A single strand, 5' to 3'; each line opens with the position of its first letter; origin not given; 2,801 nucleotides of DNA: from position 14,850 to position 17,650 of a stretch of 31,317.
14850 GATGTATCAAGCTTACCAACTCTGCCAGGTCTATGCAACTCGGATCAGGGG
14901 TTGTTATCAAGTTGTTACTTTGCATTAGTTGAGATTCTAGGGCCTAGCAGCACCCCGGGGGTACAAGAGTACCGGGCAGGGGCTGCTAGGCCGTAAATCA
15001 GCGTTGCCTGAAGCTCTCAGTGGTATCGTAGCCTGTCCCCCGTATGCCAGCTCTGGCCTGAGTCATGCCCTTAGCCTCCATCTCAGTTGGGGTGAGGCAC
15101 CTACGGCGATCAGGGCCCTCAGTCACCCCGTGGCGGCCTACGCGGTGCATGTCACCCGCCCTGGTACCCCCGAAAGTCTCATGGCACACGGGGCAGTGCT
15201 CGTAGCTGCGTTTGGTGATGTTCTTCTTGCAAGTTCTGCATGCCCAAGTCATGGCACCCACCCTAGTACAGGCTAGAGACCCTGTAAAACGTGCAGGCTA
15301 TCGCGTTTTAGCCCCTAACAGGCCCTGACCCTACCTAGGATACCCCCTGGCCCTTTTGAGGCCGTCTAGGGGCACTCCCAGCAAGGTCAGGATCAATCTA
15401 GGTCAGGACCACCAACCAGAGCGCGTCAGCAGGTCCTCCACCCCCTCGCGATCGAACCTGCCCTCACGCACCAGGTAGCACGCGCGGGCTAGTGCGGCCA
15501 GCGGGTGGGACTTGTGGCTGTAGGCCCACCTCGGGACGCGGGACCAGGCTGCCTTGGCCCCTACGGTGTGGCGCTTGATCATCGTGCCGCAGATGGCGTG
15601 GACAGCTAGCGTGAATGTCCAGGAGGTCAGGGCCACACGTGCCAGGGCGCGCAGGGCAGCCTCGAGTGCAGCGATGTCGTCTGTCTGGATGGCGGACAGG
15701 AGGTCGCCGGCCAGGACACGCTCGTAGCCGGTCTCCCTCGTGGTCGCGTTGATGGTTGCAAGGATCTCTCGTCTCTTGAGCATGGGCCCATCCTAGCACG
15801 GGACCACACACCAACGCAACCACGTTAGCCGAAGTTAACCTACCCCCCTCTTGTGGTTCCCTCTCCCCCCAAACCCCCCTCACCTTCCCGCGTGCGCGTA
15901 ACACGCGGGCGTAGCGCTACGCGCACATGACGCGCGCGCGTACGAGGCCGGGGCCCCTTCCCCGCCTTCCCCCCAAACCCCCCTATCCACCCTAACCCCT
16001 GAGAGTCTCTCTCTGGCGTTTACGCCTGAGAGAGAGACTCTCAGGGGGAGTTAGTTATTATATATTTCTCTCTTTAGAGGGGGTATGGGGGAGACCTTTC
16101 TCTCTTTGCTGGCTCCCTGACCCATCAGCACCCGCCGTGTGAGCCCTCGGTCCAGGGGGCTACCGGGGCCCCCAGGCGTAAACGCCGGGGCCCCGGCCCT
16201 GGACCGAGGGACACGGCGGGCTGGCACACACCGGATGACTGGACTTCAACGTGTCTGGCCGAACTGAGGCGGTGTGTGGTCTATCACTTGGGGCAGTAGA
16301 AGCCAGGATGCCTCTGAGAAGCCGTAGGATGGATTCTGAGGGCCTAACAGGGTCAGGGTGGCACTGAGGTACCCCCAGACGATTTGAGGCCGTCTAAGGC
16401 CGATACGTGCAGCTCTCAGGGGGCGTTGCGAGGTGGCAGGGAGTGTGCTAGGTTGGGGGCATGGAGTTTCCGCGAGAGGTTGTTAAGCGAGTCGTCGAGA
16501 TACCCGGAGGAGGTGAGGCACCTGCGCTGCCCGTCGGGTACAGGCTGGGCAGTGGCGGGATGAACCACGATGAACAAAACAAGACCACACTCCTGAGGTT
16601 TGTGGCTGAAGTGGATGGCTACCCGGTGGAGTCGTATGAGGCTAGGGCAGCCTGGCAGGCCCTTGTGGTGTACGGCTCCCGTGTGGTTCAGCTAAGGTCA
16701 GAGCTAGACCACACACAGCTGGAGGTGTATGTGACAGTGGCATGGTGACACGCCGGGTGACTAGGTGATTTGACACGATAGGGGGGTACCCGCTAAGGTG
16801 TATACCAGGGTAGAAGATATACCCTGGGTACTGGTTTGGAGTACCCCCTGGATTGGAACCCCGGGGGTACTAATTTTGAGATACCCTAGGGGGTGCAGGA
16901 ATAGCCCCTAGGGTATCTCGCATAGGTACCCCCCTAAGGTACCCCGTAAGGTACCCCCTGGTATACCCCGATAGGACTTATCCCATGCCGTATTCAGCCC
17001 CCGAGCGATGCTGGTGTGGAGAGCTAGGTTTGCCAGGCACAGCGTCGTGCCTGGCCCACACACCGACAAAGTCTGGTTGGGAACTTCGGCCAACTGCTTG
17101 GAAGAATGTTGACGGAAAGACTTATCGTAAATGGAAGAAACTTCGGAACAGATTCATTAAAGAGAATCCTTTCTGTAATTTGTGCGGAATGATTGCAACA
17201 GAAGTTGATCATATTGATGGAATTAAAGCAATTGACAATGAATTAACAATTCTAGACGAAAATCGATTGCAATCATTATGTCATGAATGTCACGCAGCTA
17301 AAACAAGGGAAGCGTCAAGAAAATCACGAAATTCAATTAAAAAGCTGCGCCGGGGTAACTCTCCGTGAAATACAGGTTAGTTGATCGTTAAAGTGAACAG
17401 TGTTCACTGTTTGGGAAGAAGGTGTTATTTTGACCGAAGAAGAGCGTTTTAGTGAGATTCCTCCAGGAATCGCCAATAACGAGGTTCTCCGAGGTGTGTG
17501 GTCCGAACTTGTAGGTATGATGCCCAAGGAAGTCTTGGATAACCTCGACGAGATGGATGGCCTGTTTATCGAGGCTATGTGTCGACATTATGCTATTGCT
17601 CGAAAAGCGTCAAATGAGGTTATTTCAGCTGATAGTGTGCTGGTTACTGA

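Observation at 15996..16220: Two long hairpins with the same apical motif in mirror orientation flank an AT-rich core in a promoter-bounded silent spacer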

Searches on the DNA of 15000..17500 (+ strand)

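Call 7: search_dna_similar(query=window:15400-16800:+, collection=phages, mode=distant, max_rows=30)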
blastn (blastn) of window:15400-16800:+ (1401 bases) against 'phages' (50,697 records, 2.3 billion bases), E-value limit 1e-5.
No match.

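Call 8: search_rna_families(source=window, start=15000, end=17500, threshold=evalue, max_evalue=1)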
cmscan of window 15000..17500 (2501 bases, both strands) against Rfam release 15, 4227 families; matches with E-value up to 1: 4.
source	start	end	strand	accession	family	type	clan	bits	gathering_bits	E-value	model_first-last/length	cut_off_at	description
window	15996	16047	+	RF03760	mir-2041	Gene; miRNA;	-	33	70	0.00072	1-68/68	no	mir-2041 microRNA precursor family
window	15991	16055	-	RF03420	mir-1200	Gene; miRNA;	-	26.7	71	0.0081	1-76/76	no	mir-1200 microRNA precursor family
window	16138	16214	-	RF01035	mir-887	Gene; miRNA;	-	21.7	100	0.83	1-78/78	no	mir-887 microRNA precursor family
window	15999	16044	-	RF04209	MIR7533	Gene; miRNA;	-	20.2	230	0.45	1-249/249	no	MIR7533 microRNA precursor family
